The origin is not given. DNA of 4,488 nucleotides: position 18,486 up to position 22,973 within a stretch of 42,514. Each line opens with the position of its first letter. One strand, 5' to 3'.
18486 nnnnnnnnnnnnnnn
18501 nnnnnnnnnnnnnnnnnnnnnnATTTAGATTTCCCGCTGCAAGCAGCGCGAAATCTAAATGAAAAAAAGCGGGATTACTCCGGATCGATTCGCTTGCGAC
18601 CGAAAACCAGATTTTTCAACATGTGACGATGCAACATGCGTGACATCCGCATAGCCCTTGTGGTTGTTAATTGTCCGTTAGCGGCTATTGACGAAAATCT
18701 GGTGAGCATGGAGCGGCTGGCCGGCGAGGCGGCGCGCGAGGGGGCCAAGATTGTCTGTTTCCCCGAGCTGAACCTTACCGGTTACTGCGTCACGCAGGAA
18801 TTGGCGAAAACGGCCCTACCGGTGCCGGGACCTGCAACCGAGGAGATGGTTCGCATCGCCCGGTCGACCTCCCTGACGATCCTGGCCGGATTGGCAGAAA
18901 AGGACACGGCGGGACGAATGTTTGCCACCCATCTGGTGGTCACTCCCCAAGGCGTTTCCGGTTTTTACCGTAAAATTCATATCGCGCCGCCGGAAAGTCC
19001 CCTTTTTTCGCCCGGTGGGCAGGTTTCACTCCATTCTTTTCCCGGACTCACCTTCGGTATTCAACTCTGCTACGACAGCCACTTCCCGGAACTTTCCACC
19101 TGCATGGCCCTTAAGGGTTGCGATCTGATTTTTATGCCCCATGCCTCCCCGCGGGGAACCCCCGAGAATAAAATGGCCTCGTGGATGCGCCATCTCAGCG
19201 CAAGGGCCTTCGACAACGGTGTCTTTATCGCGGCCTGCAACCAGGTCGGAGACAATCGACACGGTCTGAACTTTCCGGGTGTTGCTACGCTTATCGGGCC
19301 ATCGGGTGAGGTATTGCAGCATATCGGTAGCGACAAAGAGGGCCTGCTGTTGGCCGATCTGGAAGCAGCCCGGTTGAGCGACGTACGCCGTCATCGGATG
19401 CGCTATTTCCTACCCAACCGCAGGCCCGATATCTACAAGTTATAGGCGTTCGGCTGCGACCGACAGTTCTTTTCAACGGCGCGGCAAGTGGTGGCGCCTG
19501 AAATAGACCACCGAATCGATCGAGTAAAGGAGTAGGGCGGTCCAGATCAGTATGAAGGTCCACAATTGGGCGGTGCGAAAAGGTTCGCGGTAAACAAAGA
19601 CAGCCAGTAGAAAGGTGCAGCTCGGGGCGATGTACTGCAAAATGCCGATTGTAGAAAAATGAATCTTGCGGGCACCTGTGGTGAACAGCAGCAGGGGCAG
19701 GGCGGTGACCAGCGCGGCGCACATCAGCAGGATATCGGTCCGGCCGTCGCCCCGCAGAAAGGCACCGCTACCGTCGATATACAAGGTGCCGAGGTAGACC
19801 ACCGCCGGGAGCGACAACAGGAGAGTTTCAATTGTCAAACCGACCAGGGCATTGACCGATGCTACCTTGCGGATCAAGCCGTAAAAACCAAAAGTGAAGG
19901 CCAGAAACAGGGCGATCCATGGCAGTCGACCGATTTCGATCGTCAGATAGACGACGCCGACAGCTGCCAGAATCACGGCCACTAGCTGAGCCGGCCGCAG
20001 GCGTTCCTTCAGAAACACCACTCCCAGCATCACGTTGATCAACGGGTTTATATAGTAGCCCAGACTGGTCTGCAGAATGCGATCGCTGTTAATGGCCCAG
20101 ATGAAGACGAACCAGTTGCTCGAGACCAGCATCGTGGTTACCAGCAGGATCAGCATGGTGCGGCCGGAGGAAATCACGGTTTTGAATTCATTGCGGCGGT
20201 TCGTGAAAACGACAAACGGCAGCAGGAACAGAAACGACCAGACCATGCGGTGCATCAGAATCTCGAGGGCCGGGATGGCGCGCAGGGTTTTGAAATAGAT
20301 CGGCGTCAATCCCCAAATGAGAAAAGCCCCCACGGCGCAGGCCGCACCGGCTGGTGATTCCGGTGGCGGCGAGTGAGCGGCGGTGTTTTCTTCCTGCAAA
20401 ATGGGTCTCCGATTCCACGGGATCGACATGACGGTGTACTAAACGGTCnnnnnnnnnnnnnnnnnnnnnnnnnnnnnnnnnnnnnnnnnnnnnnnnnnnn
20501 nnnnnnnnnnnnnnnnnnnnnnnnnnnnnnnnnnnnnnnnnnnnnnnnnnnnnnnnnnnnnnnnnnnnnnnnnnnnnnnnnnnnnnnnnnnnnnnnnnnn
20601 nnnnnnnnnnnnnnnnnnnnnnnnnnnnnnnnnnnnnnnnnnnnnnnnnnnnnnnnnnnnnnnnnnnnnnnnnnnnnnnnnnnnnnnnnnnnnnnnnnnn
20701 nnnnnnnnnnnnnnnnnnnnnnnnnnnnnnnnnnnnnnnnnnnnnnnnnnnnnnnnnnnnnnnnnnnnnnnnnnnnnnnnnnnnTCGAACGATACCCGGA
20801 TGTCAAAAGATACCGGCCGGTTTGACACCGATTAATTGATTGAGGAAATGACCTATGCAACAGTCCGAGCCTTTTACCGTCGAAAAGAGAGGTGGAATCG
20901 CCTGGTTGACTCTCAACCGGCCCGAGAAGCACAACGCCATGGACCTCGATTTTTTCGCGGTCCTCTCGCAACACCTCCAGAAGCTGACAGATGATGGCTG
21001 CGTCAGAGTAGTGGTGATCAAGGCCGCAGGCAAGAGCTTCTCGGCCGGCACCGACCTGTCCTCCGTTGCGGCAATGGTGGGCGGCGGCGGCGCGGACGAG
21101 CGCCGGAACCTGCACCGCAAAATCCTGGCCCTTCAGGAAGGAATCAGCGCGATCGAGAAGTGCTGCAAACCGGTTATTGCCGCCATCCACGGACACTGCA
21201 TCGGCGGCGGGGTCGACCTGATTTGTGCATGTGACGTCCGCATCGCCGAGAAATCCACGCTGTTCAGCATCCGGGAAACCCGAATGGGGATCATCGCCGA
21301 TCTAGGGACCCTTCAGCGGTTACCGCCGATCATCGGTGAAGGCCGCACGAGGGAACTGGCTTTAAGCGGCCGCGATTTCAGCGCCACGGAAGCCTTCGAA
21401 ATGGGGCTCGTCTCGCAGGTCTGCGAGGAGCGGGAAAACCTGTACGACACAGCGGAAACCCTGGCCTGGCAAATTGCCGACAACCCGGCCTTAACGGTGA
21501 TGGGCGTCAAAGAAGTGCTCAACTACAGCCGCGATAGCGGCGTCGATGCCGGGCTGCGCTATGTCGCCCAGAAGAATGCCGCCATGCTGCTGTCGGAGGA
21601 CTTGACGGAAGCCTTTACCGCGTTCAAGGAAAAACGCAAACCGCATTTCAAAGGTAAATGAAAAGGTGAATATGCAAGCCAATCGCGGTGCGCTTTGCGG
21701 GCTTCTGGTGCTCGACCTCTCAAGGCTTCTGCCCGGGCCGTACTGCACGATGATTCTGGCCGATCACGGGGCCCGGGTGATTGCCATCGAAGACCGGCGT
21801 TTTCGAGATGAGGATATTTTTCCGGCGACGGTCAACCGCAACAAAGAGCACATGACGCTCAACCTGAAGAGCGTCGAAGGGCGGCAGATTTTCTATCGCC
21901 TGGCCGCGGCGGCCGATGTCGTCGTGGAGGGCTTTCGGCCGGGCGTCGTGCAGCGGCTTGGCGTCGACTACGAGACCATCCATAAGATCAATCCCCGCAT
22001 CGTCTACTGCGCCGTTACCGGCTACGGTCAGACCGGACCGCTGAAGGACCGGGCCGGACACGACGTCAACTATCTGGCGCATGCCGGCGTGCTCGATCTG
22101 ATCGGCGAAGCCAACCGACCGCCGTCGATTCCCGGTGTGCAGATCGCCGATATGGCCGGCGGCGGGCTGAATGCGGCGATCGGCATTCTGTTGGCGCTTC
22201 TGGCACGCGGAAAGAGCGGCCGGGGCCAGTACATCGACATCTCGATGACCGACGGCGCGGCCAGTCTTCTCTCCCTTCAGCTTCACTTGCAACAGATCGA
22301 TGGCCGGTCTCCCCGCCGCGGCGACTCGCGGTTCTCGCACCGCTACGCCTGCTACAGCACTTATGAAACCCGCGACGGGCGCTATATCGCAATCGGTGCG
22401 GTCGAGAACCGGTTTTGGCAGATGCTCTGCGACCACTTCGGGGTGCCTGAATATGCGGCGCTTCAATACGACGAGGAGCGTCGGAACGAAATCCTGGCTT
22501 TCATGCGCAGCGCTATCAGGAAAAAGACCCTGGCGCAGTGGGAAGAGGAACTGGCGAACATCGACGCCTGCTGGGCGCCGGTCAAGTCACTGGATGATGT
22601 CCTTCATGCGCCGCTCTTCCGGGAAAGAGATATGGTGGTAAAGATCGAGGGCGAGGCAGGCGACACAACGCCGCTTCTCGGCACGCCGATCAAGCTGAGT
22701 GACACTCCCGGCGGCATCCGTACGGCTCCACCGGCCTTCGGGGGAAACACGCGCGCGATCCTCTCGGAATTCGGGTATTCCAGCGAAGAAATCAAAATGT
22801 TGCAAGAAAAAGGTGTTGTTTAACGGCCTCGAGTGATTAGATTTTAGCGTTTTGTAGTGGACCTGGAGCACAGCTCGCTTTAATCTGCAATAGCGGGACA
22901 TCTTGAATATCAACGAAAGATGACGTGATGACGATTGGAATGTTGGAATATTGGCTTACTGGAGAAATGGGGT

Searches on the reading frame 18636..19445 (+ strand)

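Call 12: search_protein_families(library=pfam, proteins=[window:18636-19445:+], max_evalue=0.001)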
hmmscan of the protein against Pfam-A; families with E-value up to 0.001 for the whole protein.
window:18636-19445:+ (269 aa): 1 family
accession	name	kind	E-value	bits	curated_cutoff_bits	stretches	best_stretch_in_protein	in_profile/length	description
PF00795.27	CN_hydrolase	-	1.9e-41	142.6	23.2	1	6-252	2-256/256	Carbon-nitrogen hydrolase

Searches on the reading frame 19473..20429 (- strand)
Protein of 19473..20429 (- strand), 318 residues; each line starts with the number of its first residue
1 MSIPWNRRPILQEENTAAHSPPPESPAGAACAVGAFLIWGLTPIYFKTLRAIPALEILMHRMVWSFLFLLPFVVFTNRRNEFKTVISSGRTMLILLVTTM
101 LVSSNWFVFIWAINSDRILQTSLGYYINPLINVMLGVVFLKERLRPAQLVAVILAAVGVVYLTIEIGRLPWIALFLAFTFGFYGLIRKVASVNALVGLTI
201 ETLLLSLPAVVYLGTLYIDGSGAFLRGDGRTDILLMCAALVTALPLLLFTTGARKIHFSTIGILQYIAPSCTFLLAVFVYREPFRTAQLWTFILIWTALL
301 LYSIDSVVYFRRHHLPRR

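Call 12: search_protein_families(library=pfam, proteins=[window:19473-20429:-], max_evalue=0.001)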
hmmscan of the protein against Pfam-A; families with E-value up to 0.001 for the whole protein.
window:19473-20429:- (318 aa): 1 family
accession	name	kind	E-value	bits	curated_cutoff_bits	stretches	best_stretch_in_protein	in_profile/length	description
PF00892.27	EamA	-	4.5e-22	79.2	28.2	2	28-163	3-134/135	EamA-like transporter family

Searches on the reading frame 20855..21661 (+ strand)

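Call 12: search_protein_families(library=pfam, proteins=[window:20855-21661:+], max_evalue=0.001)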
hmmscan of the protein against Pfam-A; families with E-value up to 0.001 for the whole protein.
window:20855-21661:+ (268 aa): 2 families
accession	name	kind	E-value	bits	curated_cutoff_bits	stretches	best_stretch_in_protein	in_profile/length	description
PF00378.25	ECH_1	-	1.4e-51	175.7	27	1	11-267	2-250/251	Enoyl-CoA hydratase/isomerase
PF16113.10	ECH_2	-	1.6e-31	110.5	27.2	1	16-204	2-185/335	Enoyl-CoA hydratase/isomerase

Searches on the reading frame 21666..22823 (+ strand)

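Call 12: search_protein_families(library=pfam, proteins=[window:21666-22823:+], max_evalue=0.001)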
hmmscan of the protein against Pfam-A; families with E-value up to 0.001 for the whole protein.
window:21666-22823:+ (385 aa): 1 family
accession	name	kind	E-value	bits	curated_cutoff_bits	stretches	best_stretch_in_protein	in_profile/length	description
PF02515.22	CoA_transf_3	-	4.9e-103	345.5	23.3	1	10-362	1-366/366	CoA-transferase family III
